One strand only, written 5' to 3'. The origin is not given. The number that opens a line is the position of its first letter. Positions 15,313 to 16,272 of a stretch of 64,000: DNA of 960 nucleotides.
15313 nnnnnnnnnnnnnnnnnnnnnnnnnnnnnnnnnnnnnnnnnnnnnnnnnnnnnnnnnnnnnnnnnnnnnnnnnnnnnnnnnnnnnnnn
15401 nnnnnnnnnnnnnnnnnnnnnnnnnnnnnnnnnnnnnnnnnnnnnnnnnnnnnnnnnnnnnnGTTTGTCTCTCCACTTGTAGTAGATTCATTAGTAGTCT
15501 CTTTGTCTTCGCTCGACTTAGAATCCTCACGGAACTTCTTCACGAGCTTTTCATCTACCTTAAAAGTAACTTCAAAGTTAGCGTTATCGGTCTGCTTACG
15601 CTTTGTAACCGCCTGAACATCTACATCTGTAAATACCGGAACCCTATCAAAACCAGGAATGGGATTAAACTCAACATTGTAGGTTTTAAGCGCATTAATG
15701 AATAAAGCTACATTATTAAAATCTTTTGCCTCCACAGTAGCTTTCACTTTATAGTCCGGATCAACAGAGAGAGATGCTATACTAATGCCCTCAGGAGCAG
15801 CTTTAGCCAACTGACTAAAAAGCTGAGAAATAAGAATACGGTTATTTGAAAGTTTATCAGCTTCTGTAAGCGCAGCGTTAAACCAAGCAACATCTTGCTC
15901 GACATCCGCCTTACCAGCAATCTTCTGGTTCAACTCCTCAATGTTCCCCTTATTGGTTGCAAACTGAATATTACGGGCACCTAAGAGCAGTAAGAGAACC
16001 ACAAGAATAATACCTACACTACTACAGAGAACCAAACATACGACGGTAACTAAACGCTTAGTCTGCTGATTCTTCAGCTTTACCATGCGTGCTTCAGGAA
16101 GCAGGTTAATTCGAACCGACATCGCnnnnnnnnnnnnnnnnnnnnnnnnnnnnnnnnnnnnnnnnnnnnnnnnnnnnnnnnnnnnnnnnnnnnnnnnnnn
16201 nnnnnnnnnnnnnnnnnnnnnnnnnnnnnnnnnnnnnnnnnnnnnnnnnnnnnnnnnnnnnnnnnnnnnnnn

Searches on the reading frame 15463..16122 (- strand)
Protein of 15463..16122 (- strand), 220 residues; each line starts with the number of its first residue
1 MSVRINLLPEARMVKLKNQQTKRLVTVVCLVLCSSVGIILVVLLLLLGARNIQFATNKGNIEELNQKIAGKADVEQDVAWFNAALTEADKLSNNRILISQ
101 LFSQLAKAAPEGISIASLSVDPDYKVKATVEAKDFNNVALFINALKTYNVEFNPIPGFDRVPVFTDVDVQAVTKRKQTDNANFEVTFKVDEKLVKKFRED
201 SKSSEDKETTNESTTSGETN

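Call 7: search_protein_families(library=pfam, proteins=[window:15463-16122:-], max_evalue=0.01)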
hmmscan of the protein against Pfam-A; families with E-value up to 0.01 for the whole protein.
window:15463-16122:- (220 aa): 1 family
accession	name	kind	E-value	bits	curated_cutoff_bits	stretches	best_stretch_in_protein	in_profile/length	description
PF05137.18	PilN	-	1.6e-07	31.7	22.8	1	100-146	1-46/78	Fimbrial assembly protein (PilN)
